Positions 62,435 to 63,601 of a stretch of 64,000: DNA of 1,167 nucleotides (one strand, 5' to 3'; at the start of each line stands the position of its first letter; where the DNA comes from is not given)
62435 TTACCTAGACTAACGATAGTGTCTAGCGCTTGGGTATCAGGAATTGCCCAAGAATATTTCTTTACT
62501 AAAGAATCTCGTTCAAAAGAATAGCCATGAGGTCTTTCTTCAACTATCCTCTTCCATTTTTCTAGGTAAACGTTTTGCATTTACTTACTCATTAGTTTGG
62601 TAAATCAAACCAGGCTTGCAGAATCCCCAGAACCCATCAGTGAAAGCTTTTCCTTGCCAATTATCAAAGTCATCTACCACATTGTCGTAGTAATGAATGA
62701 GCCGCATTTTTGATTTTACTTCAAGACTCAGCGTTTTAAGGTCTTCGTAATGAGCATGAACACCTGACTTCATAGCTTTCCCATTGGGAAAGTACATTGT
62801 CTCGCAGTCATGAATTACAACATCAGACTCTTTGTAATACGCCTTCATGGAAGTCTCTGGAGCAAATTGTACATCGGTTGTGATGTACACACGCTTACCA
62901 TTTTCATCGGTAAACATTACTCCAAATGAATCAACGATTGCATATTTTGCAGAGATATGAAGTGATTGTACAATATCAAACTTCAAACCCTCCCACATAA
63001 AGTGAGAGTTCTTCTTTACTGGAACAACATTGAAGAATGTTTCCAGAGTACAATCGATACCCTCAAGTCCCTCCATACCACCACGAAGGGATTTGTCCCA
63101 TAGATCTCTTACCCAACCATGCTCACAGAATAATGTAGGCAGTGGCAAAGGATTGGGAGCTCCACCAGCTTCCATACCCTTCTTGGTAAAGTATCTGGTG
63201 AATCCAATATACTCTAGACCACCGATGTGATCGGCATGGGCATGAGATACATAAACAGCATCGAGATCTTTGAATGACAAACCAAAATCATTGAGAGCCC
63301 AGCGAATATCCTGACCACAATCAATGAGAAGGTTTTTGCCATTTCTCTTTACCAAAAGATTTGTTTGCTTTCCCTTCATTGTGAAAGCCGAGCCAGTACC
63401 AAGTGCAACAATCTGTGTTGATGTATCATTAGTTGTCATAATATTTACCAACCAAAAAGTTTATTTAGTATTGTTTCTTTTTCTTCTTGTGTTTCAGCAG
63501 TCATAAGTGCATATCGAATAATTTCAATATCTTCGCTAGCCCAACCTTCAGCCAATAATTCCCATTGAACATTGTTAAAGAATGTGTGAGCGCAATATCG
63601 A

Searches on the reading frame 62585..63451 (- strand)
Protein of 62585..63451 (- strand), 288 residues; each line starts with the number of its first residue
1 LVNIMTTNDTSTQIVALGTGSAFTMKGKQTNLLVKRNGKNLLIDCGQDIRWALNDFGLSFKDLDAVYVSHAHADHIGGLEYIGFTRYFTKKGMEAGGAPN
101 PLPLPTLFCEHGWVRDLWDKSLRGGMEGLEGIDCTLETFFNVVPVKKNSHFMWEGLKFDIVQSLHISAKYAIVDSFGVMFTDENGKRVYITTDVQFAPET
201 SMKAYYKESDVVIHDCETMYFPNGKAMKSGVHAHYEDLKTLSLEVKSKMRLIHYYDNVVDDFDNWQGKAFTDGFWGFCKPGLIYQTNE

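Call 67: search_protein_families(library=pfam, proteins=[window:62585-63451:-], max_evalue=0.001)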
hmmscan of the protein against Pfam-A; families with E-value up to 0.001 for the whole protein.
window:62585-63451:- (288 aa): 3 families
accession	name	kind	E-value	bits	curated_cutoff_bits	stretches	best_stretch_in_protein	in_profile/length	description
PF23023.1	Anti-Pycsar_Apyc1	-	1.3e-29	103.9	50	1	11-267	2-233/250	Anti-Pycsar protein Apyc1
PF12706.13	Lactamase_B_2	-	1.6e-13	51.1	27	1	40-217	2-165/200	Beta-lactamase superfamily domain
PF00753.33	Lactamase_B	-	6.5e-11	43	22.7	1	32-83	9-64/196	Metallo-beta-lactamase superfamily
